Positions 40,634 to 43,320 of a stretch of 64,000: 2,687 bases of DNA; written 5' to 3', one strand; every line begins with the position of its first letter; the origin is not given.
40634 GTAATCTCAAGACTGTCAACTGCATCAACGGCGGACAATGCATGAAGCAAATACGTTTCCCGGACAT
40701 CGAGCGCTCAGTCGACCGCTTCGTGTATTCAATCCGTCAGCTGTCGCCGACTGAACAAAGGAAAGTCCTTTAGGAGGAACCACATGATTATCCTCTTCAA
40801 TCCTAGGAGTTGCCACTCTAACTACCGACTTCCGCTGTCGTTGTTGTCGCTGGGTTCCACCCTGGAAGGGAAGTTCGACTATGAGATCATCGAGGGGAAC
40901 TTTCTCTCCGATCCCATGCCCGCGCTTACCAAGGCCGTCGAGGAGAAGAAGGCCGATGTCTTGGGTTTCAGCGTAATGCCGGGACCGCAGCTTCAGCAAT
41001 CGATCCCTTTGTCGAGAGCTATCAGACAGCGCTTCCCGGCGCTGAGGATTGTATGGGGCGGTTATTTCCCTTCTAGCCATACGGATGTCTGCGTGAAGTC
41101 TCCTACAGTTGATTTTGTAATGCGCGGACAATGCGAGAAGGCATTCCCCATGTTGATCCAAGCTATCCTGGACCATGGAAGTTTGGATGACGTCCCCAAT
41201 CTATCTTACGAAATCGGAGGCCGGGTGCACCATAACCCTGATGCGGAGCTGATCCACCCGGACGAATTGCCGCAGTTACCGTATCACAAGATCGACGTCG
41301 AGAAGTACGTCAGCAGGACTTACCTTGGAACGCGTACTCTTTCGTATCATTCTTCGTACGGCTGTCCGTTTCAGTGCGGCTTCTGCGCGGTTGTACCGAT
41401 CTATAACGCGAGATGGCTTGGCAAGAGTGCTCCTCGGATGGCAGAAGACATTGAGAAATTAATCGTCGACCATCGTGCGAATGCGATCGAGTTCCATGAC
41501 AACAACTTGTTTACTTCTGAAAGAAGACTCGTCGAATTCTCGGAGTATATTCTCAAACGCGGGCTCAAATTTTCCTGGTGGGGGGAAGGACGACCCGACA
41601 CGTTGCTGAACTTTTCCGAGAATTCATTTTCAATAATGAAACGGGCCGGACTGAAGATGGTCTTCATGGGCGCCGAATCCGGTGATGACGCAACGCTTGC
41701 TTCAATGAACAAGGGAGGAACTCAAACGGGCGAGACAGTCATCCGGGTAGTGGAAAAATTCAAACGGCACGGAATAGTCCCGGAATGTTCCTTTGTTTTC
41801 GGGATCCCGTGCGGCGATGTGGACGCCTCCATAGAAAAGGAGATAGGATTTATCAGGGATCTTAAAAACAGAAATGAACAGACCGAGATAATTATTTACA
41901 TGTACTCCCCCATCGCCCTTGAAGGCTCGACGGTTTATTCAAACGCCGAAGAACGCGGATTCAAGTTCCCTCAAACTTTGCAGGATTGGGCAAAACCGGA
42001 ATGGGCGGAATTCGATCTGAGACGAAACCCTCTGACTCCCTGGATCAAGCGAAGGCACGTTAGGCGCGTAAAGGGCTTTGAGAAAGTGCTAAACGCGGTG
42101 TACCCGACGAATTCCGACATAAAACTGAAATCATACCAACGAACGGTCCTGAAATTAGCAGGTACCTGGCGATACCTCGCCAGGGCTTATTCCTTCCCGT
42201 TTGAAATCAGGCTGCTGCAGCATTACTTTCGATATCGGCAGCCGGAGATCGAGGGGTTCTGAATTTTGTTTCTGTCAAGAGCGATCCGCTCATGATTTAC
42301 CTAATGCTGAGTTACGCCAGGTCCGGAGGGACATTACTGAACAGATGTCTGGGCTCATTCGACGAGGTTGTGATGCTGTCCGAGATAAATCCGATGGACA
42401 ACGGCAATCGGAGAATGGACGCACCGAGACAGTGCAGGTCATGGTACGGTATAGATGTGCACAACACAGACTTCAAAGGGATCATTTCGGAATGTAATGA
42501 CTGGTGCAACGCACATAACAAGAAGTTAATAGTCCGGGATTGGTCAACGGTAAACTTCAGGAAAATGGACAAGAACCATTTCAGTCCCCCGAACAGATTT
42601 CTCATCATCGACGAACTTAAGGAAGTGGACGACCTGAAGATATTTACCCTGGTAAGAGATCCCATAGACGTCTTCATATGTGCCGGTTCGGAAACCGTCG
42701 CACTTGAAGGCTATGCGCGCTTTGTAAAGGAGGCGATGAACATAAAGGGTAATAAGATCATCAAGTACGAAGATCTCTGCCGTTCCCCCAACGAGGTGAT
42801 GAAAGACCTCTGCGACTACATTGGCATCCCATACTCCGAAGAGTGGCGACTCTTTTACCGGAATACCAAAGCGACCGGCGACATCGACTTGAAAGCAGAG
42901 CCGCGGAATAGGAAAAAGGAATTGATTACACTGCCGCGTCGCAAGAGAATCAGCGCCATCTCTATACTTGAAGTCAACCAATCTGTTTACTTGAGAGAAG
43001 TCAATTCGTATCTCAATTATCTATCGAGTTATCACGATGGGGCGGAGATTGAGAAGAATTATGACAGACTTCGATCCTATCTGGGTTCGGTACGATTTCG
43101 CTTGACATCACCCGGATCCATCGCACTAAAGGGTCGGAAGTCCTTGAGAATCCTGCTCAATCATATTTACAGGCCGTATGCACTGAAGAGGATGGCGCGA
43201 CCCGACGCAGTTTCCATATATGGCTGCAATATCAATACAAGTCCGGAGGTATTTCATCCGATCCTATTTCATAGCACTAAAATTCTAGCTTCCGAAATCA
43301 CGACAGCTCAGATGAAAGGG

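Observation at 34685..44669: Eight-gene radical-SAM / methyltransferase / sulfotransferase / glycosyltransferase operon with no pathway I can name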

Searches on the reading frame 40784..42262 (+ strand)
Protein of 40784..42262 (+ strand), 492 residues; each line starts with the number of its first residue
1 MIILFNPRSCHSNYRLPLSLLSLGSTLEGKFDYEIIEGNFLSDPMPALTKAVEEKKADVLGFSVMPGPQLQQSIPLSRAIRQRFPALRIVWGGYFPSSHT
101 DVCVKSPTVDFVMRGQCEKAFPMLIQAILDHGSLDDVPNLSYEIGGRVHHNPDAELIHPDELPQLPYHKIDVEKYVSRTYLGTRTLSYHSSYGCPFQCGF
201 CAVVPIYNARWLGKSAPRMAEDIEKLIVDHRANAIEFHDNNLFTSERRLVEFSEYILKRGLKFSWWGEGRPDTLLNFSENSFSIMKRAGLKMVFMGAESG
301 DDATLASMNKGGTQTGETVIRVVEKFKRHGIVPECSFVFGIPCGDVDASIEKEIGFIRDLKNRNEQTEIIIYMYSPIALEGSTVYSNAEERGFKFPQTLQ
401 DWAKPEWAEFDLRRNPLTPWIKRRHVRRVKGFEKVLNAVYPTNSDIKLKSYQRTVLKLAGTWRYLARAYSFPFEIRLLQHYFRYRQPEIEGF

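Call 3: search_protein_families(library=pfam, proteins=[window:40784-42262:+], max_evalue=0.01)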
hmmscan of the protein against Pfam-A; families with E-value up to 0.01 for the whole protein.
window:40784-42262:+ (492 aa): 2 families
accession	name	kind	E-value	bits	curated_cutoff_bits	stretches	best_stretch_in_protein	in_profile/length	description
PF02310.24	B12-binding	-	9.7e-11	42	32.1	1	17-124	14-120/121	B12 binding domain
PF04055.27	Radical_SAM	-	3.3e-10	40.8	29.5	1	191-346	4-155/166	Radical SAM superfamily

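Call 4: search_protein_families(library=ncbifam, proteins=[window:40784-42262:+], max_evalue=0.01)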
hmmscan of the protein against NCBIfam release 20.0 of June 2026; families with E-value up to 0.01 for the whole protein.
window:40784-42262:+ (492 aa): 17 families
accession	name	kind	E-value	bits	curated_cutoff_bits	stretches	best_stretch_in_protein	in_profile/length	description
TIGR02026.1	BchE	equivalog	3.9e-32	111.8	481.35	1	17-426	22-425/497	magnesium-protoporphyrin IX monomethyl ester anaerobic oxidative cyclase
TIGR03471.1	HpnJ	equivalog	1.1e-26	93.7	577.6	1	68-393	79-392/472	hopanoid biosynthesis associated radical SAM protein HpnJ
TIGR04479.1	bcpD_PhpK_rSAM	subfamily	2.2e-21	75.8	600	1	111-361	174-410/504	PhpK family radical SAM P-methyltransferase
TIGR03975.1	rSAM_ocin_1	subfamily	1.2e-20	73.6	281.85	1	48-354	120-424/606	RiPP maturation radical SAM C-methyltransferase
NF038361.1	rSAM_Sden_1168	equivalog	4.1e-20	71.8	575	1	50-363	134-454/560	Sden_1168 family B12-binding radical SAM P-methyltransferase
NF050148.1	rSAM_ApyD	equivalog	1.1e-19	70.3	750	1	50-343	68-350/645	RiPP biosynthesis radical SAM protein ApyD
TIGR04367.1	HpnR_B12_rSAM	equivalog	1.3e-19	70.2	650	1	46-310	50-306/490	hopanoid C-3 methylase HpnR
TIGR04072.2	rSAM_ladder_B12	equivalog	2.9e-19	69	360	1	88-388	100-372/443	lipid biosynthesis B12-binding/radical SAM protein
TIGR04013.1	B12_SAM_MJ_1487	hypoth_equivalog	9.1e-18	64.3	251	2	288-376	264-347/382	TIGR04013 family B12-binding domain/radical SAM domain-containing protein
TIGR04014.1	B12_SAM_MJ_0865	equivalog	1.7e-13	50.1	360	1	47-359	29-335/434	methyl-coenzyme M reductase glutamine C-methyltransferase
TIGR04385.1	B12_rSAM_cofa1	equivalog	4e-13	49.4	450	1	17-362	20-366/438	B12 lower ligand biosynthesis radical SAM protein BzaD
TIGR04190.1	B12_SAM_Ta0216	equivalog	8.4e-12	44.4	500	1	39-401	62-440/554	TIGR04190 family B12-binding domain/radical SAM domain protein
NF040546.1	rSAM_CUAEP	equivalog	3.5e-11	42.5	500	1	55-344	46-326/468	CUAEP/CCAEP-tail radical SAM (seleno)protein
NF033712.0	B12_rSAM_KedN5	subfamily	3.9e-11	41.9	700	1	42-314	48-326/624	KedN5 family methylcobalamin-dependent radical SAM C-methyltransferase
NF033070.1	rSAM_AprD4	equivalog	4.4e-11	42.3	500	1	169-370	180-376/456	AprD4 family radical SAM diol-dehydratase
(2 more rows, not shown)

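Call 21: search_solved_structures(query=window:40784-42262:+, max_evalue=0.001)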
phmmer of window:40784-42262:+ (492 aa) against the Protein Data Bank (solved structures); distinct sequences matched with E-value up to 0.001: 3.
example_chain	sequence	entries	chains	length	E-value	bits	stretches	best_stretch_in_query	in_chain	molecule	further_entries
7kdx_A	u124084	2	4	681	1.5e-06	30.4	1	33-202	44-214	Methyltransferase TokK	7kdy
6fd2_B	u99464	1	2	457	3.1e-05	26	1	149-364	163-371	Putative apramycin biosynthetic oxidoreductase 4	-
9ccb_A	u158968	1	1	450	0.00028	22.8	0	78-345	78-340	Radical SAM core domain-containing protein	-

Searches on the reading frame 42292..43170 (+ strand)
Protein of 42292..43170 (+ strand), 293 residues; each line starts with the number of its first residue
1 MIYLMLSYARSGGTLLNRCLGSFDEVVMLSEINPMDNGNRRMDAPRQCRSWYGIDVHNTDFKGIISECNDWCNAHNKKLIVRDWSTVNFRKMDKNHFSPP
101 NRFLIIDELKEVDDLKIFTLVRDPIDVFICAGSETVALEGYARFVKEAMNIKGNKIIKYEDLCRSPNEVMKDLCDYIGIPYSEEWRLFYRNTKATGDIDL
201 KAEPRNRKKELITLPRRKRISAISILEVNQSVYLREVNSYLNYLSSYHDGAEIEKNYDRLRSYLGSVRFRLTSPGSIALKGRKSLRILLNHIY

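Call 46: find_homologous_proteins(query=window:42292-43170:+, max_evalue=0.001)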
Query seq(293 aa) (293 aa): 59 proteins with E <= 0.001 among 849 candidates.
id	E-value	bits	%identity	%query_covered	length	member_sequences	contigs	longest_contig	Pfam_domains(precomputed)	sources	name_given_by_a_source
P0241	3.2e-89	317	51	91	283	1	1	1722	-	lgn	-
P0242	3.8e-88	313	52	92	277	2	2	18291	-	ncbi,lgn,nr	ncbi:MAG: sulfotransferase [Bacteroidetes bacterium]|nr:sulfotransferase [Bacteroidota bacterium]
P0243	3.4e-51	192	40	92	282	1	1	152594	PF13469.13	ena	-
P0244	1.3e-49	187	39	90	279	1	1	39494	PF13469.13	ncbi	-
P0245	2.8e-49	186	40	85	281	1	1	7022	-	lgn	-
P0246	4.6e-49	185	41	84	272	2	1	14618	-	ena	-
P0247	5.1e-48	182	38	87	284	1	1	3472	PF13469.13,PF00685.34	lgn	-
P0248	1.4e-47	180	39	85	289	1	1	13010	-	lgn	-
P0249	7.3e-47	178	38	85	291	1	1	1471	-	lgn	-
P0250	6.9e-46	175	39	85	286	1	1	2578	-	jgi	-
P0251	8.2e-46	174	40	85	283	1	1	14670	-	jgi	-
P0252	8.7e-46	174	38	85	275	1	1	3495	PF00685.34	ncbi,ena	-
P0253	5.7e-45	172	38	84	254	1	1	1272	PF13469.13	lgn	-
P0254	2.1e-44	170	35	85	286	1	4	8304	PF13469.13,PF00685.34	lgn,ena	-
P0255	1.6e-43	167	37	89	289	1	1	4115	PF13469.13,PF00685.34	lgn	-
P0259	8.2e-42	161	35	85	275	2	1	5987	PF13469.13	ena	-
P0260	2.0e-41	160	38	89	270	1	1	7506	PF13469.13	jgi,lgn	-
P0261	2.2e-41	160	36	83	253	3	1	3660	PF13469.13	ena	-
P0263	4.7e-41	159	37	89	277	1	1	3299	PF13469.13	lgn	-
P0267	7.2e-37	145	37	83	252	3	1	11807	PF13469.13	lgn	-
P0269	1.5e-35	141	37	83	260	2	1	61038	PF13469.13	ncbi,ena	-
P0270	2.0e-35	140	34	87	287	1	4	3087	PF13469.13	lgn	-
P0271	6.4e-35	139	36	85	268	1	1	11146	PF13469.13,PF00685.34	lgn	-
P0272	1.1e-34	138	33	90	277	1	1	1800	PF13469.13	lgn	-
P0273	1.5e-34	137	38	73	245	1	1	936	PF13469.13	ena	-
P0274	2.6e-34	137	33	83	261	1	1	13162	PF13469.13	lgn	-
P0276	3.9e-34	136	35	85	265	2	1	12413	PF13469.13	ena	-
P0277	8.1e-34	135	32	90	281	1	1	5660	PF13469.13,PF00685.34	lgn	-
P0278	1.6e-33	134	37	75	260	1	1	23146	PF13469.13,PF00685.34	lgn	-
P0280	3.2e-33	133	38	74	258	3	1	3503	PF13469.13,PF00685.34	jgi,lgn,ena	-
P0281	5.2e-33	132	38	73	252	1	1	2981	PF13469.13,PF00685.34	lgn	-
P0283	2.5e-31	127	36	74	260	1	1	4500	PF13469.13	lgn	-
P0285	8.1e-30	122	32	83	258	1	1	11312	PF13469.13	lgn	-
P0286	2.3e-29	121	35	73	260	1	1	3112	PF13469.13,PF00685.34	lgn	-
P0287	2.6e-29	120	35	82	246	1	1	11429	PF13469.13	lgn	-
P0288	3.2e-29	120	31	83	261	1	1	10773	PF13469.13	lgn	-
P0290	1.3e-28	118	31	89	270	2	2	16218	PF13469.13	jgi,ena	-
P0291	5.4e-26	109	30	82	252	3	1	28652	PF13469.13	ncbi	-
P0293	2.7e-24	104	31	86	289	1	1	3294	PF13469.13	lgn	-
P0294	3.0e-20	91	30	82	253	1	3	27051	PF13469.13,PF00685.34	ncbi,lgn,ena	-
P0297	4.5e-6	44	24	81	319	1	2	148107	PF13469.13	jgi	jgi:Sulfotransferase family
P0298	6.2e-4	37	23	76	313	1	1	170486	PF13469.13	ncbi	-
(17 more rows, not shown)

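Call 47: find_encoding_contigs(protein=P0242, flank=10000, max_places=2)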
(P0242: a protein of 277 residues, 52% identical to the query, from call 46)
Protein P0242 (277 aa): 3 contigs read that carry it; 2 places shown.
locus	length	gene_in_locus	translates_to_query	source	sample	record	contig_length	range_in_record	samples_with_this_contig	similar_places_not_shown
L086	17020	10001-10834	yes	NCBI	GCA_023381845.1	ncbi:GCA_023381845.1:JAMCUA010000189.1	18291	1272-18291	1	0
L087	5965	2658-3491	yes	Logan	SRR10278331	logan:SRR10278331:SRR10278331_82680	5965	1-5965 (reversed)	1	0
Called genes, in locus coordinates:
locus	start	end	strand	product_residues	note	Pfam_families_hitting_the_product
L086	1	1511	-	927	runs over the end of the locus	?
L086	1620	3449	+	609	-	PF12439:GDE_N, PF06202:GDE_C (faint)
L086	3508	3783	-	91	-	PF00166:Cpn10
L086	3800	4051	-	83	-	PF00462:Glutaredoxin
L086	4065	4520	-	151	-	PF02566:OsmC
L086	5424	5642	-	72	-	-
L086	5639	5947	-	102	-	PF14076:DUF4258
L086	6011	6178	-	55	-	-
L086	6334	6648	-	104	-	PF01381:HTH_3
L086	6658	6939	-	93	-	PF05015:HigB-like_toxin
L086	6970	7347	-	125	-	-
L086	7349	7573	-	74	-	-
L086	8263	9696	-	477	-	PF04916:Phospholip_B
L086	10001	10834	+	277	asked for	-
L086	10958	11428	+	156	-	PF03061:4HBT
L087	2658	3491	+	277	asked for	-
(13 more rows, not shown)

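Call 48: find_encoding_contigs(protein=P0243, flank=10000, max_places=1)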
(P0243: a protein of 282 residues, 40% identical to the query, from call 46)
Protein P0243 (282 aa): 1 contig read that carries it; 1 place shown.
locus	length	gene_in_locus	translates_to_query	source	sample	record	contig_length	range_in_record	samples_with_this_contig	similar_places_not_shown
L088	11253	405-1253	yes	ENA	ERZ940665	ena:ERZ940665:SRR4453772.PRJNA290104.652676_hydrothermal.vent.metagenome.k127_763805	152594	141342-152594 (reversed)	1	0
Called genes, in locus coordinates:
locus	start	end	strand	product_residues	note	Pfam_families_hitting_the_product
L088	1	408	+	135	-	?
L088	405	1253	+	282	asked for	PF13469:Sulfotransfer_3 (faint)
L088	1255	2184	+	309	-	PF01073:3Beta_HSD, PF01370:Epimerase, PF02719:Polysacc_synt_2, PF04321:RmlD_sub_bind, PF05368:NmrA, PF13460:NAD_binding_10, PF16363:GDP_Man_Dehyd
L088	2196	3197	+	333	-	PF00535:Glycos_transf_2, PF10111:Glyco_tranf_2_2, PF13641:Glyco_tranf_2_3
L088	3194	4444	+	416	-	PF13439:Glyco_transf_4 (weak), PF00534:Glycos_transf_1, PF13692:Glyco_trans_1_4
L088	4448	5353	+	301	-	PF01531:Glyco_transf_11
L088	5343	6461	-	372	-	PF13439:Glyco_transf_4, PF13579:Glyco_trans_4_4, PF00534:Glycos_transf_1, PF13692:Glyco_trans_1_4, PF13524:Glyco_trans_1_2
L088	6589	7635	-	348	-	PF02016:Peptidase_S66, PF17676:Peptidase_S66C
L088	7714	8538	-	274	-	PF08843:AbiEii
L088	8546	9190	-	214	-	PF13338:AbiEi_4 (weak)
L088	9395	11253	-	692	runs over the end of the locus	PF13579:Glyco_trans_4_4 (faint), PF00534:Glycos_transf_1, PF13692:Glyco_trans_1_4, PF13524:Glyco_trans_1_2, PF13439:Glyco_transf_4, PF00534:Glycos_transf_1, PF13692:Glyco_trans_1_4, PF13524:Glyco_trans_1_2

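Call 49: find_encoding_contigs(protein=P0244, flank=10000, max_places=1)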
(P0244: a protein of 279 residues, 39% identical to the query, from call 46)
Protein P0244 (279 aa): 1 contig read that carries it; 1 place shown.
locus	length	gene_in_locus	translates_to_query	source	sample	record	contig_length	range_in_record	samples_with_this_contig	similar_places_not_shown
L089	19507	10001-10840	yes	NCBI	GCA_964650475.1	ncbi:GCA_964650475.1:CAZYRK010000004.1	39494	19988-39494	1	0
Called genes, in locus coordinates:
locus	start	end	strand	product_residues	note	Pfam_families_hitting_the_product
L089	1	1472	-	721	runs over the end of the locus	PF04932:Wzy_C, PF07719:TPR_2 (faint), PF13428:TPR_14 (faint)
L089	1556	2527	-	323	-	-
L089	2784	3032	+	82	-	PF12728:HTH_17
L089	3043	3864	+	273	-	PF01061:ABC2_membrane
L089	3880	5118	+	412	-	PF00005:ABC_tran, PF13304:AAA_21 (faint), PF14524:Wzt_C (weak)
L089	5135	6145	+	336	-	PF00535:Glycos_transf_2 (faint)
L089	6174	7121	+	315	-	PF00685:Sulfotransfer_1, PF13469:Sulfotransfer_3 (faint)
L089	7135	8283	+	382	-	PF13439:Glyco_transf_4, PF00534:Glycos_transf_1, PF13692:Glyco_trans_1_4, PF13524:Glyco_trans_1_2 (weak)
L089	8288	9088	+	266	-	-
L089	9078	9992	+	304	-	PF00535:Glycos_transf_2, PF13641:Glyco_tranf_2_3 (weak)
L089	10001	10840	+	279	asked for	PF13469:Sulfotransfer_3 (faint)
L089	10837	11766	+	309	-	PF01073:3Beta_HSD, PF01370:Epimerase, PF02719:Polysacc_synt_2, PF04321:RmlD_sub_bind, PF05368:NmrA (weak), PF13460:NAD_binding_10, PF16363:GDP_Man_Dehyd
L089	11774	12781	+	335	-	PF00535:Glycos_transf_2, PF10111:Glyco_tranf_2_2, PF13506:Glyco_transf_21 (faint), PF13641:Glyco_tranf_2_3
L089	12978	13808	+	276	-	-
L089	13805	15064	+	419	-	PF13439:Glyco_transf_4 (weak), PF20706:GT4-conflict (faint), PF00534:Glycos_transf_1, PF13692:Glyco_trans_1_4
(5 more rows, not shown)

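Call 71: predict_structure(alignment_id=A3)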
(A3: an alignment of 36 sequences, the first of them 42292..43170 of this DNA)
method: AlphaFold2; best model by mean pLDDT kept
length: 293 residues; sequences in the alignment: 36
mean_pLDDT: 90.9   pTM: 0.87
mean pLDDT of the five models: 90.9, 89.9, 89.0, 88.9, 88.6
residues with pLDDT >= 90: 230; 70-90: 30; 50-70: 32; < 50: 1
segments of 3 or more residues with pLDDT < 50: none
pLDDT, mean of each block of 10 residues (from residue 1): 97 97 98 83 90 97 97 98 97 95 98 97 97 92 98 98 98 98 96 83 61 94 95 95 95 93 85 67 58 52
secondary structure, 60 per line:
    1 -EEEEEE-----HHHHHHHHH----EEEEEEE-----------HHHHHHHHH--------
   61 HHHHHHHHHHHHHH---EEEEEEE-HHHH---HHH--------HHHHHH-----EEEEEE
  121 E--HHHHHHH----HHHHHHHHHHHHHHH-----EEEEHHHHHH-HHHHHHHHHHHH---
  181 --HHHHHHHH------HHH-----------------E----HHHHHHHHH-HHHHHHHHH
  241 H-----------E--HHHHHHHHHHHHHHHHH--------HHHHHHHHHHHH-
elements in order: E2-7 H13-21 E26-32 H44-52 H61-74 E78-84 H86-89 H104-109 E115-121 H124-130 H135-149 E155-158 H159-164 H166-177 H183-190 H222-230 H232-241 H256-272 H281-292

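Call 73: fold_search(model_id=the predicted structure, library=pdb)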
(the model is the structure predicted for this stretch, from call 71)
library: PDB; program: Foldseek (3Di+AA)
matches with E <= 10: 1206; with E <= 0.001: 59
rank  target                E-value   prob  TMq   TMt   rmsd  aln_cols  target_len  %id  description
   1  4gbm                  6.9e-08  1.00  0.52  0.54   6.8       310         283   18  Sulfotransferase Domain from the Curacin Biosynthetic Pathway (released 2012-10-17)
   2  4gox                  1.3e-07  1.00  0.57  0.61   6.1       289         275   18  Sulfotransferase Domain from the Synechococcus PCC 7002 Olefin Synthase (released 2012-10-17)
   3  3ap3_C                1.6e-07  1.00  0.47  0.48  10.1       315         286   13  Crystal structure of human tyrosylprotein sulfotransferase-2 complexed with PAP (released 2011-10-26)
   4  3ap3_B                1.1e-06  1.00  0.45  0.46   9.9       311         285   14  Crystal structure of human tyrosylprotein sulfotransferase-2 complexed with PAP (released 2011-10-26)
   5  5wrj_C                1.8e-06  1.00  0.49  0.52   9.2       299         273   12  Crystal structure of human tyrosylprotein sulfotransferase-1 complexed with PAP and gastrin peptide (released 2017-09-06)
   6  3ap2_B                2.1e-06  1.00  0.48  0.47   8.8       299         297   14  Crystal structure of human tyrosylprotein sulfotransferase-2 complexed with PAP,C4 peptide, and phosphate ion (released 2011-10-26)
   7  3ap2_A                3.6e-06  1.00  0.49  0.47   9.8       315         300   15  Crystal structure of human tyrosylprotein sulfotransferase-2 complexed with PAP,C4 peptide, and phosphate ion (released 2011-10-26)
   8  9wwe                  3.6e-06  1.00  0.47  0.46  10.3       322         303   14  Crystal structure of human tyrosylprotein sulfotransferase 2 (TPST2) in cation-bound state (released 2025-12-31)
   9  3ap1_A                5.4e-06  1.00  0.50  0.49   9.2       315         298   13  Crystal structure of human tyrosylprotein sulfotransferase-2 complexed with PAP and C4 peptide (released 2011-10-26)
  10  8w5z_A                5.4e-06  1.00  0.48  0.43  10.2       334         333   11  Crystal structure of tick tyrosylprotein sulfotransferase reveals the activation mechanism of tick anticoagulant prote (released 2024-04-10)
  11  5x2b_J                7.7e-06  1.00  0.33  0.35  16.8       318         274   12  Crystal structure of mouse sulfotransferase SULT7A1 complexed with PAP (released 2018-03-28)
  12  5x2b_B                8.1e-06  1.00  0.39  0.41   7.5       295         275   11  Crystal structure of mouse sulfotransferase SULT7A1 complexed with PAP (released 2018-03-28)
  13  3ap3_D                9.7e-06  1.00  0.45  0.45   9.5       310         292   13  Crystal structure of human tyrosylprotein sulfotransferase-2 complexed with PAP (released 2011-10-26)
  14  5wrj_A                1.1e-05  1.00  0.49  0.52   9.4       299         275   11  Crystal structure of human tyrosylprotein sulfotransferase-1 complexed with PAP and gastrin peptide (released 2017-09-06)
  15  3ap1_B                1.1e-05  1.00  0.49  0.48  10.0       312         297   14  Crystal structure of human tyrosylprotein sulfotransferase-2 complexed with PAP and C4 peptide (released 2011-10-26)
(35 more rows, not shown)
